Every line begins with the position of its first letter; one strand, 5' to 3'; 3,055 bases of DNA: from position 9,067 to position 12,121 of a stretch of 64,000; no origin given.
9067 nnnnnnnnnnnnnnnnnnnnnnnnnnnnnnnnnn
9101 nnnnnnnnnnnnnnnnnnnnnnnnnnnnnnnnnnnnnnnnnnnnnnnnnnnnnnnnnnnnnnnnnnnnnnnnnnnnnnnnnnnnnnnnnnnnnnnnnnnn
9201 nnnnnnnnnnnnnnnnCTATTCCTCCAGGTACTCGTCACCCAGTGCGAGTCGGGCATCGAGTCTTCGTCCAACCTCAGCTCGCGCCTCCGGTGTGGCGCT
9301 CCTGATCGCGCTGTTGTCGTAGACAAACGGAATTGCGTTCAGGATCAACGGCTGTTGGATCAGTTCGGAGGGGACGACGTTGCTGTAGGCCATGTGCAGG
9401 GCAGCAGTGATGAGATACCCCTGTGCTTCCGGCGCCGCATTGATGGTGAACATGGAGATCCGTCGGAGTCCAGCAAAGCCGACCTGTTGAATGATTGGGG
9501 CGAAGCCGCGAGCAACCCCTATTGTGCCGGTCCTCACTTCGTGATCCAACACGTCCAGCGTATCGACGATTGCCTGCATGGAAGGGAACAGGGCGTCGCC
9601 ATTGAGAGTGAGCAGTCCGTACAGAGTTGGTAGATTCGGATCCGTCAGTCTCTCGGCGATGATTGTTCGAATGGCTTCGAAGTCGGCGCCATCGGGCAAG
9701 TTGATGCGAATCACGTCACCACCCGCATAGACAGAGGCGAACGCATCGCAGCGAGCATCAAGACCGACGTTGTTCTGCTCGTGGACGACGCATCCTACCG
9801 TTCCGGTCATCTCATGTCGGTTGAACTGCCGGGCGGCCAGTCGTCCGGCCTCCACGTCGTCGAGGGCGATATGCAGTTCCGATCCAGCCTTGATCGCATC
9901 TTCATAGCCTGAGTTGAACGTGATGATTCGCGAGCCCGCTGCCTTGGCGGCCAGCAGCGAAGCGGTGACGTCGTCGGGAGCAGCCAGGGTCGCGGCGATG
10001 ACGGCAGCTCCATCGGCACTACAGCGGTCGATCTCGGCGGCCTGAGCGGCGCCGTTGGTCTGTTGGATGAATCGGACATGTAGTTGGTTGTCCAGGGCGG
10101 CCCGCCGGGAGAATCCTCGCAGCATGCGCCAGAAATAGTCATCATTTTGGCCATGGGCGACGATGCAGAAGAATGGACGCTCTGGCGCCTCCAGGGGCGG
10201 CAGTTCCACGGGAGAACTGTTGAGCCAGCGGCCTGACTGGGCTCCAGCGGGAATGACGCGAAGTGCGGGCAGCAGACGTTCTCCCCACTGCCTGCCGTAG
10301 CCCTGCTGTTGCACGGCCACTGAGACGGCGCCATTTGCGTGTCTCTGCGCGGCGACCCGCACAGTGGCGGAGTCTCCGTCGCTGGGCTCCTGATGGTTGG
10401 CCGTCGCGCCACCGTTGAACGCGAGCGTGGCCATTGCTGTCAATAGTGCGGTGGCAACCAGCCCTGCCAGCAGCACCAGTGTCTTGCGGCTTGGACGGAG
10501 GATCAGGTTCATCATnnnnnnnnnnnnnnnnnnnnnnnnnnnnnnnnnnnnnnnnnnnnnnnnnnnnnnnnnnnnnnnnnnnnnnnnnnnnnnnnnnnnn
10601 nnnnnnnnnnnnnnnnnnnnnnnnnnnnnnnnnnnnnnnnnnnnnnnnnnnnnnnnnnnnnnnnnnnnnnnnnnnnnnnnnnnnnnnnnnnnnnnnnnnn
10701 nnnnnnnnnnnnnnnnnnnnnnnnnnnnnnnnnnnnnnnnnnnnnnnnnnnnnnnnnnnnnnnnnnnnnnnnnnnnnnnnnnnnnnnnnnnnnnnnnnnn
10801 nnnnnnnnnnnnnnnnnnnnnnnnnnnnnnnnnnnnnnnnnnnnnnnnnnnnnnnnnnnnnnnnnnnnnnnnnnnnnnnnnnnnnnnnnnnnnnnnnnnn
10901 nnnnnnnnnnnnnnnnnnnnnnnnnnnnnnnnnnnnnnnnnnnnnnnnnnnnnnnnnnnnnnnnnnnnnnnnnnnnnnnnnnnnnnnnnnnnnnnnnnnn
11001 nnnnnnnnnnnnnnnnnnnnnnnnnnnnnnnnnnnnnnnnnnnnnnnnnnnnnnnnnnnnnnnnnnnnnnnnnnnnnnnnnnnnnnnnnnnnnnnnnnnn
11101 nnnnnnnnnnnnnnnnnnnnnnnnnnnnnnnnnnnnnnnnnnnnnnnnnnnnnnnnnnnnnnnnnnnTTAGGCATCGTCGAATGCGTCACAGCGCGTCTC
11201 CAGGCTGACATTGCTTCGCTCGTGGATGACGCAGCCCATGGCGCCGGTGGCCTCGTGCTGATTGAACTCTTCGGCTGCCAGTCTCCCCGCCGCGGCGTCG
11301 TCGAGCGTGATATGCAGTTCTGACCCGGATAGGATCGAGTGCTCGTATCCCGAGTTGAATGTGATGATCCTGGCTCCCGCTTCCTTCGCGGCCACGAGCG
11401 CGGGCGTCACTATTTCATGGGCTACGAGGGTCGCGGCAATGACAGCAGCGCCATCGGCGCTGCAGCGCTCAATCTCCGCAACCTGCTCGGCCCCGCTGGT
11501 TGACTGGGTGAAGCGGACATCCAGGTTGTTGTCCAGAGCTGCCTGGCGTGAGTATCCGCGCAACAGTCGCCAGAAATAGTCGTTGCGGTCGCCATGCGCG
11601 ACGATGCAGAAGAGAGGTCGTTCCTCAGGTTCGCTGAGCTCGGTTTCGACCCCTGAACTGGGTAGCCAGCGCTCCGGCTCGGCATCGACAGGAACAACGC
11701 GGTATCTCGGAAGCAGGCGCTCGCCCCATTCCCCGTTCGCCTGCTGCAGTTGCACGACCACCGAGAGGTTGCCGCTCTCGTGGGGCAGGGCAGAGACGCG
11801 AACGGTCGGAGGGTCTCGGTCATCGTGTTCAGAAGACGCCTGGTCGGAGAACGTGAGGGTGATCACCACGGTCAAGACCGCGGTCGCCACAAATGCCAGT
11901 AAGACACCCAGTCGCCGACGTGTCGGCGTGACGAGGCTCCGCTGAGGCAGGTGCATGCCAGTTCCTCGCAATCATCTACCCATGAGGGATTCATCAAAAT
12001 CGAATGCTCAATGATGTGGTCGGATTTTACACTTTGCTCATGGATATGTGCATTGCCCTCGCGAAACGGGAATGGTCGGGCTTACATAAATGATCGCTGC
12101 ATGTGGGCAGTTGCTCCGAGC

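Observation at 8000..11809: Unassigned ~55-aa module directly after the membrane anchor in three PBP-fold paralogues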

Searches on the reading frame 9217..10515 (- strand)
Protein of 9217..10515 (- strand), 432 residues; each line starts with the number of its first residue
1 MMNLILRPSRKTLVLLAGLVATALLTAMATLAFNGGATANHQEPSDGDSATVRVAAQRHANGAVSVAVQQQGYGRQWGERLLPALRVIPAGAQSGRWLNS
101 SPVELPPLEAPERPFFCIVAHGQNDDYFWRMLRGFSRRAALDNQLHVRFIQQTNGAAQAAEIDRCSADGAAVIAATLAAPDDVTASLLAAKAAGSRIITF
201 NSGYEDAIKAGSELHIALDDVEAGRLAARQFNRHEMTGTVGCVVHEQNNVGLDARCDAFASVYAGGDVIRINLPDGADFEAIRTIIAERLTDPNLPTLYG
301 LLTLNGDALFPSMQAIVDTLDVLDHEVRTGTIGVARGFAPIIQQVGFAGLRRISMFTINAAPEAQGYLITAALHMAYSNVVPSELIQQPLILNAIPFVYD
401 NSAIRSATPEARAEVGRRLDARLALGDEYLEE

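Call 10: search_protein_families(library=pfam, proteins=[window:9217-10515:-], max_evalue=1)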
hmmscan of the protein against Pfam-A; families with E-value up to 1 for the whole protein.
window:9217-10515:- (432 aa): 1 family
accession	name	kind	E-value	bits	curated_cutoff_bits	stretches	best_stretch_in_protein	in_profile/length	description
PF13407.12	Peripla_BP_4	-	6.6e-14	52.5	35.1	1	118-373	3-250/258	Periplasmic binding protein domain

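Call 15: search_protein_families(library=ncbifam, proteins=[window:9217-10515:-], max_evalue=1)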
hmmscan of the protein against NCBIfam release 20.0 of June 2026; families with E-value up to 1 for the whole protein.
window:9217-10515:- (432 aa): 2 families
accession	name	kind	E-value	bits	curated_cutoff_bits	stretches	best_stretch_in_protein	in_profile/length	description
NF052284.1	rhzpin_SBP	equivalog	2.1e-13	50.1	420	1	118-269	5-160/289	rhizopine catabolism ABC transporter substrate-binding protein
NF009204.0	PRK12552.1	equivalog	0.14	11.5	263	1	314-351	97-134/225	ATP-dependent Clp protease proteolytic subunit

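Call 45: find_encoding_contigs(protein=window:9217-10515:-, flank=2000, max_places=3)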
Protein window:9217-10515:- (432 aa): 6 contigs read that carry it; 2 places shown.
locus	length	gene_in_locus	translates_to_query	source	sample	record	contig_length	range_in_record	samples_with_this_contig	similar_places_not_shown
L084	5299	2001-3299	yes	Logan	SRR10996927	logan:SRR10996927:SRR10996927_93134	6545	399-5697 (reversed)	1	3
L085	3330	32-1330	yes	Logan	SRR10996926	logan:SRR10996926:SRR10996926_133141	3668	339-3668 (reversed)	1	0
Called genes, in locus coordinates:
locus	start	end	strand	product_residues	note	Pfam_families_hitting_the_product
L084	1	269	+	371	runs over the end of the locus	?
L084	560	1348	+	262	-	PF13407:Peripla_BP_4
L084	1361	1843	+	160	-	-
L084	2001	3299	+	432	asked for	PF13407:Peripla_BP_4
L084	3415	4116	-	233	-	-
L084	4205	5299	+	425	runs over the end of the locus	PF13407:Peripla_BP_4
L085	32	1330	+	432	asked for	PF13407:Peripla_BP_4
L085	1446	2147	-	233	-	-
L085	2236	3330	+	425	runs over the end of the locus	PF13407:Peripla_BP_4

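Call 76: find_homologous_proteins(query=window:9217-10515:-, max_evalue=1e-10)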
Query window:9217-10515:- (432 aa): 79 proteins with E <= 1e-10 among 8000 candidates.
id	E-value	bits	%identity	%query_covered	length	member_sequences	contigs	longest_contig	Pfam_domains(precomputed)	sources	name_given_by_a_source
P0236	2.8e-251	851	90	100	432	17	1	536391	PF13407.13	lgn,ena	-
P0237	6.0e-250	847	89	100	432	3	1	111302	PF13407.13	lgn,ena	-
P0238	9.6e-162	557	86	69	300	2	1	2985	PF13407.13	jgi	-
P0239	4.9e-159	548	60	99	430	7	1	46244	PF13407.13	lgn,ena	-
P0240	1.1e-139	484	56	96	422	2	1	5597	PF13407.13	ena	-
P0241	4.1e-137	475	55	96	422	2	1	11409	PF13407.13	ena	-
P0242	3.7e-133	462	54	99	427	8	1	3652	PF13407.13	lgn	-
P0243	1.0e-131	458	54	99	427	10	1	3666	PF13407.13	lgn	-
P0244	5.2e-131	455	53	98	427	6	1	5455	PF13407.13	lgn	-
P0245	1.2e-129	451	53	99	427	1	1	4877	PF13407.13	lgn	-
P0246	3.7e-128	446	54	98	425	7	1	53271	PF13407.13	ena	-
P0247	9.8e-125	435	53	98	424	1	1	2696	PF13407.13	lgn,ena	-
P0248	1.2e-118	415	51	95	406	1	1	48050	PF13407.13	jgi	-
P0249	5.7e-117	409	49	98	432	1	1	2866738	PF13407.13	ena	-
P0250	1.7e-112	394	47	98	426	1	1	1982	PF13407.13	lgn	-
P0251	3.5e-112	393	48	100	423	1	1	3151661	PF13407.13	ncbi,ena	-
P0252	1.1e-111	392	50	99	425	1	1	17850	PF13407.13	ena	-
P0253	2.1e-111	391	51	93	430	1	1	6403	PF13407.13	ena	-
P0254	3.1e-111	390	51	94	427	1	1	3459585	PF13407.13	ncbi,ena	-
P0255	4.8e-111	390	50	94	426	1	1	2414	PF13407.13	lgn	-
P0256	5.7e-110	386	51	91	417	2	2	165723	PF13407.13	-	-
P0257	3.4e-109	384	50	96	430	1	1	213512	PF13407.13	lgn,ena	-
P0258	3.8e-109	383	48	98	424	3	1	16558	PF13407.13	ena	-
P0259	3.9e-109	383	49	91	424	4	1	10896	PF13407.13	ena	-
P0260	2.1e-107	378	48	99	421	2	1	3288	PF13407.13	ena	-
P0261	5.7e-107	376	46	99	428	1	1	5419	PF13407.13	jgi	-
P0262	7.8e-105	369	46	98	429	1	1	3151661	PF13407.13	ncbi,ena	-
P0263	2.5e-104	367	49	90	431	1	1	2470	PF13407.13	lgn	-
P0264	1.2e-103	365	45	99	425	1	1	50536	PF13407.13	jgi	-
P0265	9.5e-102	359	47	96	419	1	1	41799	PF13407.13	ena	-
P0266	8.5e-101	356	48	87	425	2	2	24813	PF13407.13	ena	-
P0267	2.5e-98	348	46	100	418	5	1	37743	PF13407.13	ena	-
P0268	1.0e-97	346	48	89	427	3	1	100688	PF13407.13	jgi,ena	-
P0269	1.6e-97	345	50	84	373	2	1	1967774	PF13407.13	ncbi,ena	-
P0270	5.3e-97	343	48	91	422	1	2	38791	PF13407.13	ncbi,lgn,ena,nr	ncbi:MAG: substrate-binding domain-containing protein [Chloroflexi bacterium]|nr:substrate-binding d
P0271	3.5e-95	337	47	93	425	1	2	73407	PF13407.13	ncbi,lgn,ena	-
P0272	3.5e-95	337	45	95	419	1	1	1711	PF13407.13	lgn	-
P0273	2.8e-94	334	47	93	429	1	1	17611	PF13407.13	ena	-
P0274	7.4e-94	333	44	96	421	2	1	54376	PF13407.13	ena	-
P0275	5.8e-93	330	44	100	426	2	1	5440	PF13407.13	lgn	-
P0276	7.8e-90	320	45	90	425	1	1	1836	PF13407.13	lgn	-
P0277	1.9e-89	318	43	95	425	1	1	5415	PF13407.13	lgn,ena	-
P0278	4.1e-85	304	46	90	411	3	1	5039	PF13407.13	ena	-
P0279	4.2e-85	304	47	77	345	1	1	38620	PF13407.13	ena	-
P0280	5.5e-85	304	47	85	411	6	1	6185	PF13407.13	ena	-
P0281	6.3e-85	304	45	90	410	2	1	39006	PF13407.13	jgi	-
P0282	1.3e-84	303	45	90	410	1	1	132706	PF13407.13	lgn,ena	-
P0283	2.1e-84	302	45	90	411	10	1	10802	PF13407.13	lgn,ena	-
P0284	1.7e-83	299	46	86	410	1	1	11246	PF13407.13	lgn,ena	-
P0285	3.0e-82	295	43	90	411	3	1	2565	PF13407.13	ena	-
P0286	6.9e-82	294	44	88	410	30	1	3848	PF13407.13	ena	-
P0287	1.5e-80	289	45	82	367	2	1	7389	PF13407.13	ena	-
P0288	1.5e-80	289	43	86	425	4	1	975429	PF13407.13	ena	-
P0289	2.2e-80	289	41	99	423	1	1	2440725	PF13407.13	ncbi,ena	-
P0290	1.6e-79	286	41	95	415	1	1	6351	PF13407.13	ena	-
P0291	1.6e-77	279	44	82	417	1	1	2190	PF13407.13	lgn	-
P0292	1.5e-76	276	41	88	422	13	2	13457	PF13407.13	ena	-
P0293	4.9e-76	274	43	86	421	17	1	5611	PF13407.13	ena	-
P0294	1.1e-75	273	42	85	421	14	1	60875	PF13407.13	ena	-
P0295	1.5e-75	273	43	86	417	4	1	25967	PF13407.13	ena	-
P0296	1.6e-74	269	40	92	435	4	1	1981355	PF13407.13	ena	-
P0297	3.8e-74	268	51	63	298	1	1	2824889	PF13407.13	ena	-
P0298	4.8e-74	268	42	85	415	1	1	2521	PF13407.13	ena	-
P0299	6.1e-74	267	41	82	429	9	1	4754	PF13407.13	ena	-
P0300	7.8e-74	267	42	85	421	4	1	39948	PF13407.13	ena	-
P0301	7.8e-73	264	42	85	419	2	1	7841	PF13407.13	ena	-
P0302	1.7e-72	263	42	85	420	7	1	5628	PF13407.13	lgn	-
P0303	1.3e-70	256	41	91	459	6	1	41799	PF13407.13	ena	-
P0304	1.5e-68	250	49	63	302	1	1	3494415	PF13407.13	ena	-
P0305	4.2e-67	245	39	83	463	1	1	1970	PF13407.13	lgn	-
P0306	1.3e-66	243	40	83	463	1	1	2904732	PF00532.28,PF13407.13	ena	-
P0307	3.2e-66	242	38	89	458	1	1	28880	PF13407.13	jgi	jgi:ABC-type sugar transport system substrate-binding protein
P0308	4.2e-66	242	38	89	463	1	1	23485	PF00532.28,PF13407.13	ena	-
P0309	2.9e-64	236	38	83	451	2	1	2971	PF13407.13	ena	-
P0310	5.5e-64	235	39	85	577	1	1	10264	PF00532.28,PF13407.13,PF03724.23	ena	-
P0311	2.0e-63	233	38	92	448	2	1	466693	PF00532.28,PF13407.13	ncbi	-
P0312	3.0e-63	232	39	80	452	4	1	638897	PF00532.28,PF13407.13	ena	-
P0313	1.6e-61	227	38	83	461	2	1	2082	PF00532.28,PF13407.13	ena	-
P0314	9.3e-61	224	38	80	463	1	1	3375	PF00532.28,PF13407.13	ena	-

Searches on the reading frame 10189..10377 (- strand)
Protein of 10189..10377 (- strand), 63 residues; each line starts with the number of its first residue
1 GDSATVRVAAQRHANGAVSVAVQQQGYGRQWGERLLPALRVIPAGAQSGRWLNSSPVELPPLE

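Call 39: search_solved_structures(query=A5, max_evalue=10, show_alignments=2)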
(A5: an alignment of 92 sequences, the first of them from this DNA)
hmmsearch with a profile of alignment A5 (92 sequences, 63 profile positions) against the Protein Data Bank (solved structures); distinct sequences matched with E-value up to 10: 1.
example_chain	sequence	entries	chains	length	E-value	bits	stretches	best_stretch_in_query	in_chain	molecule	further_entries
6obv_A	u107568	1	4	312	0.78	12.7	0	4-33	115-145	fluvirucin B1 DH domain from module 1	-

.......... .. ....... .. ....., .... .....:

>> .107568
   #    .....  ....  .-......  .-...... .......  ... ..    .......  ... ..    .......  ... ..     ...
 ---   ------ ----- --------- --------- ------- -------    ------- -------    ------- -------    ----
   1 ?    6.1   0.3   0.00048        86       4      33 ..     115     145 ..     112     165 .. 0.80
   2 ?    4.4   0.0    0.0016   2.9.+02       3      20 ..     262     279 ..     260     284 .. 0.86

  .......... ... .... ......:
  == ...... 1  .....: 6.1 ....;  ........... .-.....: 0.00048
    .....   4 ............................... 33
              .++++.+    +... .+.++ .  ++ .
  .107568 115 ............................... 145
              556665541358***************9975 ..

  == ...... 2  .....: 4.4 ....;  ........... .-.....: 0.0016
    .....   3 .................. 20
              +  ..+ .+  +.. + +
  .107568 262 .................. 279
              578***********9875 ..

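Call 48: predict_structure(alignment_id=A5)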
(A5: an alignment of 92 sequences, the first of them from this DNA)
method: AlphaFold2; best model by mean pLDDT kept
length: 63 residues; sequences in the alignment: 92
mean_pLDDT: 94.3   pTM: 0.75
mean pLDDT of the five models: 94.3, 94.1, 93.9, 91.4, 72.4
residues with pLDDT >= 90: 55; 70-90: 7; 50-70: 1; < 50: 0
segments of 3 or more residues with pLDDT < 50: none
pLDDT, mean of each block of 10 residues (from residue 1): 90 98 94 97 95 95 80
secondary structure, 60 per line:
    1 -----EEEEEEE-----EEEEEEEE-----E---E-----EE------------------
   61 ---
elements in order: E6-12 E18-25

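Call 50: fold_search(model_id=the predicted structure, library=pdb)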
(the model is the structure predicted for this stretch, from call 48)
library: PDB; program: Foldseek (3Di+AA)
matches with E <= 10: 150; with E <= 0.001: 0
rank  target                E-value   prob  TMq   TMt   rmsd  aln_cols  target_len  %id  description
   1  5ezn_A                1.5e+00  0.20  0.36  0.20   6.8        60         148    8  Crystal Structure of PfCyRPA (released 2016-12-07)
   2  5ox7                  1.8e+00  0.47  0.48  0.04   6.4        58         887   14  Structure of P110 from Mycoplasma genitalium at 2.4A with potassium ion (released 2018-10-10)
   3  8pbx_A                2.2e+00  0.47  0.40  0.03   2.1        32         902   12  Single particle cryo-EM of the P140-P110 heterodimer of Mycoplasma genitalium at 3.3 Angstrom resolution. (released 2023-11-01)
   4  6rcd_G                2.3e+00  0.20  0.38  0.27   6.8        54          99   15  Octamer C-Domain P140 Mycoplasma genitalium. (released 2020-11-04)
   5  2gem_A                2.4e+00  0.25  0.36  0.12   4.6        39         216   28  2.1A crystal structure of Salmonella tyhpimurium YeaZ, a putative Gram-negative RPF, form-A (released 2006-08-01)
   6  6rcd_A                2.7e+00  0.21  0.41  0.29   6.5        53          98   15  Octamer C-Domain P140 Mycoplasma genitalium. (released 2020-11-04)
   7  5eph_D                3.3e+00  0.12  0.26  0.08   4.8        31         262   16  Crystal structure of extended-spectrum beta-lactamase BEL-1 in complex with Imipenem (released 2016-09-21)
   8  6se5                  3.4e+00  0.30  0.48  0.04   6.1        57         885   14  Y830A mutant from Mycoplasma genitalium P110 adhesin (released 2020-08-26)
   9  3zet_A                3.7e+00  0.25  0.36  0.12   2.4        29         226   31  Structure of a Salmonella typhimurium YgjD-YeaZ heterodimer. (released 2013-03-20)
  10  5eoo_D                3.9e+00  0.11  0.26  0.09   4.8        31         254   16  Crystal structure of extended-spectrum beta-lactamase BEL-1 (monoclinic form) (released 2016-09-21)
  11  2a6a_B                4.1e+00  0.14  0.34  0.14   5.8        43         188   21  Crystal structure of Glycoprotein endopeptidase (tm0874) from THERMOTOGA MARITIMA at 2.50 A resolution (released 2005-07-19)
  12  3r6m_A                4.3e+00  0.16  0.37  0.13   3.5        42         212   21  Crystal structure of Vibrio parahaemolyticus YeaZ (released 2011-09-07)
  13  8wwc_C                4.3e+00  0.13  0.31  0.20   5.3        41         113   17  De novo design binder of HRAS -120-4 (released 2024-10-09)
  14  2w35_A                4.3e+00  0.12  0.34  0.11   6.1        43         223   14  Structures of endonuclease V with DNA reveal initiation of deaminated adenine repair (released 2009-01-20)
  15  5eoe_B                4.3e+00  0.10  0.26  0.09   4.8        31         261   16  Crystal structure of extended-spectrum beta-lactamase BEL-1 (orthorhombic form) (released 2016-09-21)
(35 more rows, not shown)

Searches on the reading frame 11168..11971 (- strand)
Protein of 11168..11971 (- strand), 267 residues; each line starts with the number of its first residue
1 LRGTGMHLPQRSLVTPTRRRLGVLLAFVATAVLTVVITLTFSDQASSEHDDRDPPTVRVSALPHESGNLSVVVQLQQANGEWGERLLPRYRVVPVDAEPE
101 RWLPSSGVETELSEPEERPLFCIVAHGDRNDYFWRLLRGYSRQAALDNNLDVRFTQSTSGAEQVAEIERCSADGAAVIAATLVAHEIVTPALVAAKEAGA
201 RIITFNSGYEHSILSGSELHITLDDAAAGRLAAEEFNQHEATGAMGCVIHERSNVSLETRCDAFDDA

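Call 10: search_protein_families(library=pfam, proteins=[window:11168-11971:-], max_evalue=1)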
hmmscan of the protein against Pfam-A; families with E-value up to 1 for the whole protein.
window:11168-11971:- (267 aa): 2 families
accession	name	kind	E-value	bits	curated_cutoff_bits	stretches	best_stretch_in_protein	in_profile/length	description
PF13407.12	Peripla_BP_4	-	2.1e-10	41.1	35.1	1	124-239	4-117/258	Periplasmic binding protein domain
PF21033.3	RMD1-3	-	0.085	12.5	26.7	1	125-173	34-85/235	Regulator of microtubule dynamics protein 1-3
